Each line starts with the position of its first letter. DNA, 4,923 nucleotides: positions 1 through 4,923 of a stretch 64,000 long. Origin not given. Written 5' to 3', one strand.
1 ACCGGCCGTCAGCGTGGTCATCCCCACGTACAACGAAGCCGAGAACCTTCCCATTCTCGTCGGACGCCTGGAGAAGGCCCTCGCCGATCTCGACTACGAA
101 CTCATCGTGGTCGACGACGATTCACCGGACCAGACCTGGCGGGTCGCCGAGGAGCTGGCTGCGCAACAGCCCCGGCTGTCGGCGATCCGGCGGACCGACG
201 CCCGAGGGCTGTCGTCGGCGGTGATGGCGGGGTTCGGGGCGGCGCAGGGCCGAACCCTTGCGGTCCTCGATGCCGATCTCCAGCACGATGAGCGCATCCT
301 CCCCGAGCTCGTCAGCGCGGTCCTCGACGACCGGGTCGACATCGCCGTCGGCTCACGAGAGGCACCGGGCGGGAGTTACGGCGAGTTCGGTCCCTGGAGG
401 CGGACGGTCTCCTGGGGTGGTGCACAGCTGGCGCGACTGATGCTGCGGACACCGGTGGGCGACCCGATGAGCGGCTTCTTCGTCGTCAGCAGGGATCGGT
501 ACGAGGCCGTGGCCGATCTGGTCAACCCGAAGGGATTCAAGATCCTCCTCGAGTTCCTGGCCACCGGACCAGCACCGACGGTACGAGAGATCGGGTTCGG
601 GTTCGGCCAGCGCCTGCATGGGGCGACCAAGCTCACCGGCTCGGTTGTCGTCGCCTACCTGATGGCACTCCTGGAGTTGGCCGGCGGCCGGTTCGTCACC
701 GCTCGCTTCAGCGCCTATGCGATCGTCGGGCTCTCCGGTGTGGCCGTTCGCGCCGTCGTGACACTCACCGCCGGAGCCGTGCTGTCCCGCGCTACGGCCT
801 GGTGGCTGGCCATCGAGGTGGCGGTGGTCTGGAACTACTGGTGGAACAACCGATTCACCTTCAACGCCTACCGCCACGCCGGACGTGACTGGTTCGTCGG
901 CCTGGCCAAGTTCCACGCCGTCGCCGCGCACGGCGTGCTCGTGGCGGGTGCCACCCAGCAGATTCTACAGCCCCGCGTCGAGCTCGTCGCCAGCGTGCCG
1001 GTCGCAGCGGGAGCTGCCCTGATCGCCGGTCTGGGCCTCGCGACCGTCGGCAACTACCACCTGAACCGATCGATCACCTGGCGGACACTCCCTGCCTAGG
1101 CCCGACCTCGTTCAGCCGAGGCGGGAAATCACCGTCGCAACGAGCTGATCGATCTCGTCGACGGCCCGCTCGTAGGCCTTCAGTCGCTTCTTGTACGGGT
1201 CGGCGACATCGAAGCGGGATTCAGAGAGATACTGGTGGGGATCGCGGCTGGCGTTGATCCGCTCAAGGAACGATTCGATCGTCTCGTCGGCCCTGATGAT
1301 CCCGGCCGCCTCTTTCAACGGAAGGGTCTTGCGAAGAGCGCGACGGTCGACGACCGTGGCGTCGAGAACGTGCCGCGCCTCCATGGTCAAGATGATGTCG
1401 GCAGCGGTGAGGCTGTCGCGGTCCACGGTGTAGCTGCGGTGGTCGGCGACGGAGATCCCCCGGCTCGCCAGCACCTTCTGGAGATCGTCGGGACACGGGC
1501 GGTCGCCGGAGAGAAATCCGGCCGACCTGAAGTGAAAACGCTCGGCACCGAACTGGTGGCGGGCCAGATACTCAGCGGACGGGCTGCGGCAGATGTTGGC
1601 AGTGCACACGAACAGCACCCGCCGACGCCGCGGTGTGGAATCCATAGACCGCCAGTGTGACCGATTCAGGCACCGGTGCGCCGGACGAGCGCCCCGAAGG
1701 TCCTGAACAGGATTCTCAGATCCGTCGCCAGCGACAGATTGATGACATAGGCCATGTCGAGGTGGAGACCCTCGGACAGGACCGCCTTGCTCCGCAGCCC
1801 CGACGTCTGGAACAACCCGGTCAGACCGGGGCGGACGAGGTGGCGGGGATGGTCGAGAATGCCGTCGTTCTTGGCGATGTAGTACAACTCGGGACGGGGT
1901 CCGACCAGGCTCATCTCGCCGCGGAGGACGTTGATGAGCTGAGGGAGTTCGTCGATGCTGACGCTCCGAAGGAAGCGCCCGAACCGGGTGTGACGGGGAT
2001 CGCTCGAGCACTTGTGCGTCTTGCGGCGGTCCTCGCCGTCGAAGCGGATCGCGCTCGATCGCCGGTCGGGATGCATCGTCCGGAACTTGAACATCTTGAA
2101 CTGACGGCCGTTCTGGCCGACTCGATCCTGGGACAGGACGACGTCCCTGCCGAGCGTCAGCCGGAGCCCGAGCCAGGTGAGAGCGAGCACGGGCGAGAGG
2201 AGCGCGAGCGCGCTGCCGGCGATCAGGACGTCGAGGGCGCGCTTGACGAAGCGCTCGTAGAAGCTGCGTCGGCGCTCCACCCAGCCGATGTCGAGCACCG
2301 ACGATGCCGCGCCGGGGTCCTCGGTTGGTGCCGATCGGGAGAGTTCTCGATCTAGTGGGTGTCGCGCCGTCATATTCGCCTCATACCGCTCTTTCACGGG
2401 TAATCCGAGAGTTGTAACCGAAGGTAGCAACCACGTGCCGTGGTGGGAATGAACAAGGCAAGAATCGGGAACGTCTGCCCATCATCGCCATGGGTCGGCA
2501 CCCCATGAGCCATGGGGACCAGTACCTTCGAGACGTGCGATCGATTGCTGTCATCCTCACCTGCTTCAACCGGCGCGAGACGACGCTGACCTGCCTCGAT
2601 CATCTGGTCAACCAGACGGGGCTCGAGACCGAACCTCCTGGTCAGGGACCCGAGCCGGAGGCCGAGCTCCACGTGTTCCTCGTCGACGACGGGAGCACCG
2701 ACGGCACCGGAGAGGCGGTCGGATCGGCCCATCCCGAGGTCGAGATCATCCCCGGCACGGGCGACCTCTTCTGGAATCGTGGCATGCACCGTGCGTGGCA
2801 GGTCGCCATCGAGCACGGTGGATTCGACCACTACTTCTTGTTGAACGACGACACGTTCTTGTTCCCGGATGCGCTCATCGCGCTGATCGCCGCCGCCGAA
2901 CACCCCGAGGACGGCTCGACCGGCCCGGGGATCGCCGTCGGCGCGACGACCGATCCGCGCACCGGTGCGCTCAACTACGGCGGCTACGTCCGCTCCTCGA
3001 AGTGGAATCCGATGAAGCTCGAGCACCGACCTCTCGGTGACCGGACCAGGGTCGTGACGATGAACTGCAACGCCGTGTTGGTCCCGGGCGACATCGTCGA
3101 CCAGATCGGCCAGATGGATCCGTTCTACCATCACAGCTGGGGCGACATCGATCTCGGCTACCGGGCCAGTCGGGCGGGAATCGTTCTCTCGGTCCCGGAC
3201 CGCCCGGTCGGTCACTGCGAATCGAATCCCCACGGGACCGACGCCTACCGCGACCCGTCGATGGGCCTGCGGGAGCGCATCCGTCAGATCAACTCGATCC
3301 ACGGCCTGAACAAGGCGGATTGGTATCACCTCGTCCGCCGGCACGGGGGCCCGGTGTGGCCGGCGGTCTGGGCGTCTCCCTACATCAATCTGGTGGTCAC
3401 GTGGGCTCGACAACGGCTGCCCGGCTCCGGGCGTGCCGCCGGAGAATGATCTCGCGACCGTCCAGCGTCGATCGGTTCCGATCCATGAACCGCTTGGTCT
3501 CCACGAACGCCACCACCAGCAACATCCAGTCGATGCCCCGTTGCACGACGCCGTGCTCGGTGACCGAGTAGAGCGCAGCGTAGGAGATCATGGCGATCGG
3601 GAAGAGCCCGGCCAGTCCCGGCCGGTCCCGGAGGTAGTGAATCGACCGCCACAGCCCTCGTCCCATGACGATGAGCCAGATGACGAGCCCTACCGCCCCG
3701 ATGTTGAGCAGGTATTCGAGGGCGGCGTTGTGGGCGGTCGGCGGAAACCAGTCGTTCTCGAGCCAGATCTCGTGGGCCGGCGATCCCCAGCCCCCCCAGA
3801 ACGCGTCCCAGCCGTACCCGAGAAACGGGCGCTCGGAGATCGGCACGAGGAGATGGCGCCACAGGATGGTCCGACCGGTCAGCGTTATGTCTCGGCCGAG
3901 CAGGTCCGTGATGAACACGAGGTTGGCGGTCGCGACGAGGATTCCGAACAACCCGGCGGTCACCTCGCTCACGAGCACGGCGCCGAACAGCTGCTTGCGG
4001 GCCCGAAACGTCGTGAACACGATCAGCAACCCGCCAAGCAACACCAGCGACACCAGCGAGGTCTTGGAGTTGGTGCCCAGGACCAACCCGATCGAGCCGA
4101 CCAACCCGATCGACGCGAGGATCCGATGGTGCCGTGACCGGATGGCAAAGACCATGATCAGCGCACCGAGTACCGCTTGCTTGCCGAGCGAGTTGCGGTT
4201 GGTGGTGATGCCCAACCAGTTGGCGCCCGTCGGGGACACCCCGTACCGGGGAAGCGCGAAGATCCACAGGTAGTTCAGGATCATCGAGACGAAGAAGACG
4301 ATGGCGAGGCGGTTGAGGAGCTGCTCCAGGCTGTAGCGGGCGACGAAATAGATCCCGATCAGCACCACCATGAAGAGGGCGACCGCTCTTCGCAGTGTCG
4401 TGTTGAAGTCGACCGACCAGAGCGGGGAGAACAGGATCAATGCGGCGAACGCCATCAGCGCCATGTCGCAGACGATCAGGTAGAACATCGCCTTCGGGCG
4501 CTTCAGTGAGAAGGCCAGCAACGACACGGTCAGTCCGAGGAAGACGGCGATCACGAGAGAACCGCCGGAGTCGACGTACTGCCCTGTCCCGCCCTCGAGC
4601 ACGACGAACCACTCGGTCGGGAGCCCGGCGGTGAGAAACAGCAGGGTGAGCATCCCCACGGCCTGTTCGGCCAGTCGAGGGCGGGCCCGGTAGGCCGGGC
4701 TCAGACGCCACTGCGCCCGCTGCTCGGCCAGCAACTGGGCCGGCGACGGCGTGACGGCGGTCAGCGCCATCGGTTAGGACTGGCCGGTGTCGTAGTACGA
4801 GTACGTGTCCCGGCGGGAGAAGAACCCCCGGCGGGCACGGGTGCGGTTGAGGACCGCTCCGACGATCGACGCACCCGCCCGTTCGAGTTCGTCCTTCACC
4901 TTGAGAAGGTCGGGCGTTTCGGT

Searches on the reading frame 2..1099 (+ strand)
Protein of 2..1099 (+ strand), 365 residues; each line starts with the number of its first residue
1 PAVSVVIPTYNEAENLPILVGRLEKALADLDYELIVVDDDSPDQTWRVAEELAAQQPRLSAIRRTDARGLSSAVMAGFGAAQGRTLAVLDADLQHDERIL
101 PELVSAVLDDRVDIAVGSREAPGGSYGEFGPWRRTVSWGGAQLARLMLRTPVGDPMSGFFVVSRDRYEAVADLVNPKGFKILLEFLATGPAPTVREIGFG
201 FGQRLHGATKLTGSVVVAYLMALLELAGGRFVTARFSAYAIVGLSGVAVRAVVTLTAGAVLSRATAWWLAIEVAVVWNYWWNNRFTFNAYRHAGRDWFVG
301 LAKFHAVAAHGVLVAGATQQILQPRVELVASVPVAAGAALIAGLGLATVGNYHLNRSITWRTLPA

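Call 6: search_protein_families(library=pfam, proteins=[window:2-1099:+], max_evalue=0.001)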
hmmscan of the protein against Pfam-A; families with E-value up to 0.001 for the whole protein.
window:2-1099:+ (365 aa): 3 families
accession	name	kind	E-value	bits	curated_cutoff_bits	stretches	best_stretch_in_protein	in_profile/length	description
PF00535.33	Glycos_transf_2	-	7.3e-33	114.3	23.3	1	4-166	1-163/168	Glycosyl transferase family 2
PF04138.20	GtrA_DPMS_TM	-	2.8e-13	50.5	26.1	1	239-360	2-117/117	GtrA/DPMS, transmembrane domain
PF13641.12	Glyco_tranf_2_3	-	5e-09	36.9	27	1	1-121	1-125/230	Glycosyltransferase like family 2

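Call 65: search_protein_families(library=ncbifam, proteins=[window:2-1099:+], max_evalue=0.00001)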
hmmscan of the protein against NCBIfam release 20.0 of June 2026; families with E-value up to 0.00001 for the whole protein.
window:2-1099:+ (365 aa): 15 families
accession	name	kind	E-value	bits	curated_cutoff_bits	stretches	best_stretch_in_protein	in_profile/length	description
NF007986.1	PRK10714.1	equivalog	1.3e-17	63.9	529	1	3-121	8-128/316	undecaprenyl-phosphate 4-deoxy-4-formamido-L-arabinose transferase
NF047588.1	GlcsyltransPgfSStrep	equivalog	1e-15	57.8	500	1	3-172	3-169/308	glycosyltransferase PgfS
NF041875.1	EPS_EpsD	equivalog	1.3e-13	51.1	370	1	3-118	1-115/325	exopolysaccharide biosynthesis glycosyltransferase EpsD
TIGR04283.1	glyco_like_mftF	equivalog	1.8e-13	50.6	182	1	3-107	1-97/221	TIGR04283 family arsenosugar biosynthesis glycosyltransferase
TIGR03937.1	PgaC_IcaA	equivalog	3.5e-13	49.3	422.3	1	1-110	45-153/407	poly-beta-1,6-N-acetyl-D-glucosamine synthase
NF007482.0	PRK10073.1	equivalog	7.9e-13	48.1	423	1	2-116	7-119/334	glycosyltransferase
TIGR03965.1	mycofact_glyco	equivalog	2.9e-12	46.2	280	1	2-118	75-190/467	mycofactocin biosynthesis glycosyltransferase MftF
NF010496.0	PRK13915.1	equivalog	2.2e-10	40.1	262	1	2-112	32-148/307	glucosyl-3-phosphoglycerate synthase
NF038302.1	EPS_HpsE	equivalog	2.2e-09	36.7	300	1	3-93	3-97/307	hormogonium polysaccharide biosynthesis glycosyltransferase HpsE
TIGR03469.1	HpnB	hypoth_equivalog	4.5e-09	35.8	379.25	1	1-115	44-168/386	hopene-associated glycosyltransferase HpnB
NF047683.1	TeichurnBiosyTuaG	equivalog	1.2e-08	35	400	1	1-95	6-99/252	teichuronic acid biosynthesis protein TuaG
TIGR04182.1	glyco_TIGR04182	equivalog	6.4e-07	29.1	325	1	3-121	2-111/293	S-layer glycoprotein N-glycosyltransferase AglJ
NF058614.1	PPMAGASynPpgS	equivalog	1.3e-06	28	370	1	3-163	2-158/226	polyprenyl-phospho-N-acetylgalactosaminyl synthase PpgS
NF045692.1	OglycostaseCruG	equivalog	2.5e-06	26.7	600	1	2-114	42-159/386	2'-O-glycosyltransferase CruG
NF050050.1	ProtGlycPglI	equivalog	8.7e-06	25.3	500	0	1-104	2-105/306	GalNAc(5)-diNAcBac-PP-undecaprenol beta-1,3-glucosyltransferase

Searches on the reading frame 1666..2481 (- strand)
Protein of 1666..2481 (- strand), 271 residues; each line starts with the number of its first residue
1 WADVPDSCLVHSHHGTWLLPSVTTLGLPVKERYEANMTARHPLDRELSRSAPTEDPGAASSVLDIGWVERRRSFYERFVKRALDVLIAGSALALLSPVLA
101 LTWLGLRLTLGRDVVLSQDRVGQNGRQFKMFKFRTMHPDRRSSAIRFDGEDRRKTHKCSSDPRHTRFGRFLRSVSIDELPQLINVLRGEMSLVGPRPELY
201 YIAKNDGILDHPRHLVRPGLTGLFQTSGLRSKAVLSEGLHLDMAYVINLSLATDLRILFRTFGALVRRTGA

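Call 6: search_protein_families(library=pfam, proteins=[window:1666-2481:-], max_evalue=0.001)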
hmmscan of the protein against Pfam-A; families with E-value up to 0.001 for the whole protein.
window:1666-2481:- (271 aa): 1 family
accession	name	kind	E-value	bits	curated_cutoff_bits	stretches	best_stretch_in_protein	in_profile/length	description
PF02397.22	Bac_transf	-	2.8e-56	190.3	27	1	80-266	1-178/179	Bacterial sugar transferase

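Call 65: search_protein_families(library=ncbifam, proteins=[window:1666-2481:-], max_evalue=0.00001)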
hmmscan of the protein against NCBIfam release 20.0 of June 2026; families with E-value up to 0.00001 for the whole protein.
window:1666-2481:- (271 aa): 10 families
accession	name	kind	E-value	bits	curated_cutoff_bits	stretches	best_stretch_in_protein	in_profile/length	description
TIGR03025.1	EPS_sugtrans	subfamily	2.4e-66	224.8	295.55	1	74-271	252-444/445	exopolysaccharide biosynthesis polyprenyl glycosylphosphotransferase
TIGR03023.1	WcaJ_sugtrans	equivalog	7.9e-56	190.2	410.75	1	73-268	256-449/453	undecaprenyl-phosphate glucose phosphotransferase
TIGR03022.1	WbaP_sugtrans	subfamily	4.2e-52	177.9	403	1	76-271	255-455/456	undecaprenyl-phosphate galactose phosphotransferase WbaP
NF041877.1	EPS_EpsZ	equivalog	3.7e-44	151.1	800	1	49-270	237-457/459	exopolysaccharide biosynthesis polyisoprenyl-phosphate hexose-1-phosphate transferase EpsZ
TIGR03013.1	EpsB_2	subfamily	1.4e-42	146.3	393.35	1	72-270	247-441/443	TIGR03013 family XrtA/PEP-CTERM system glycosyltransferase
NF052601.1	undeca_RfbP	equivalog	2.1e-38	132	330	1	72-266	37-236/244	undecaprenyl-phosphate galactose phosphotransferase family protein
NF007518.0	PRK10124.1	equivalog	1.7e-30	106.1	684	1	76-261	270-453/464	undecaprenyl-phosphate glucose phosphotransferase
NF011751.0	PRK15204.1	equivalog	3.8e-30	104.9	907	1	76-271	276-475/476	undecaprenyl-phosphate galactose phosphotransferase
NF050817.1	PolSacchBiosHfsE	equivalog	5.5e-28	97.9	750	1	76-265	268-459/467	polysaccharide biosynthesis protein HfsE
NF045514.1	glycotran_HepC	equivalog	1.7e-22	79.8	140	1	72-197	109-211/220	heterocyst development glycosyltransferase HepC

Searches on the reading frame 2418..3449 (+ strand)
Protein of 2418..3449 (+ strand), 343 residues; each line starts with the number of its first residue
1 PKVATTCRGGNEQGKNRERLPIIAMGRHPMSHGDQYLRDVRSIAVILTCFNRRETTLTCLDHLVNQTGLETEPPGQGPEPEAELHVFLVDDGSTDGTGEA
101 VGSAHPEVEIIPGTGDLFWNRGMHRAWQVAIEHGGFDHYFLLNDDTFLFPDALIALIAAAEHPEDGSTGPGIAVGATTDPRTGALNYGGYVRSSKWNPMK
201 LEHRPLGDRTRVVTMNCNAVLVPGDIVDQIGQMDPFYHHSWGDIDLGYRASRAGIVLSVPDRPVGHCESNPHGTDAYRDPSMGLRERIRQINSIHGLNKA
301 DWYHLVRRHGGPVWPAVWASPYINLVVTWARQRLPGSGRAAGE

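Call 6: search_protein_families(library=pfam, proteins=[window:2418-3449:+], max_evalue=0.001)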
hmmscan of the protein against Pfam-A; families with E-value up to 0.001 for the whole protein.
window:2418-3449:+ (343 aa): 2 families
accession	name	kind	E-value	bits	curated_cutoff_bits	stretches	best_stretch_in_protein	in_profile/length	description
PF00535.33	Glycos_transf_2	-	1.8e-13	51.2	23.3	1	45-196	2-132/168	Glycosyl transferase family 2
PF13641.12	Glyco_tranf_2_3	-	4.6e-06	27.3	27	1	43-255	3-199/230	Glycosyltransferase like family 2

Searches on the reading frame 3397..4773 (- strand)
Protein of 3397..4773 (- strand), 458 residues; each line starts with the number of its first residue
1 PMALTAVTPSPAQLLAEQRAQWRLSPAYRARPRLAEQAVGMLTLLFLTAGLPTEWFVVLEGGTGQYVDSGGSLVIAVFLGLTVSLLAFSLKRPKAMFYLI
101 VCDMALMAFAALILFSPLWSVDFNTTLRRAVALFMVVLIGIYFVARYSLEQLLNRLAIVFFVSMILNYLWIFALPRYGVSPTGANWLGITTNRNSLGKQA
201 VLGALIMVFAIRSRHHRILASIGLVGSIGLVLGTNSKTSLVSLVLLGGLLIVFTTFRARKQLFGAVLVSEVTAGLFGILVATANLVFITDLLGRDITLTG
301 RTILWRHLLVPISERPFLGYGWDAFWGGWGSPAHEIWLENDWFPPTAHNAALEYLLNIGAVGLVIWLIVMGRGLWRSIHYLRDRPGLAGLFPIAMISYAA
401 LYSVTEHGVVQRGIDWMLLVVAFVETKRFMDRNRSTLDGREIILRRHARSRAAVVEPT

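Call 6: search_protein_families(library=pfam, proteins=[window:3397-4773:-], max_evalue=0.001)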
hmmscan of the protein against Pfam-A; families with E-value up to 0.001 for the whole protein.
window:3397-4773:- (458 aa): 1 family
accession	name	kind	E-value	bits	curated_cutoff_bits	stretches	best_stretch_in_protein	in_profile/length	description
PF04932.20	Wzy_C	-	2.1e-13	50.8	31.7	1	223-367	2-149/149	O-Antigen ligase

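Call 65: search_protein_families(library=ncbifam, proteins=[window:3397-4773:-], max_evalue=0.00001)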
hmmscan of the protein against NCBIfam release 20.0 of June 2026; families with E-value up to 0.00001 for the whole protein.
window:3397-4773:- (458 aa): 0 families
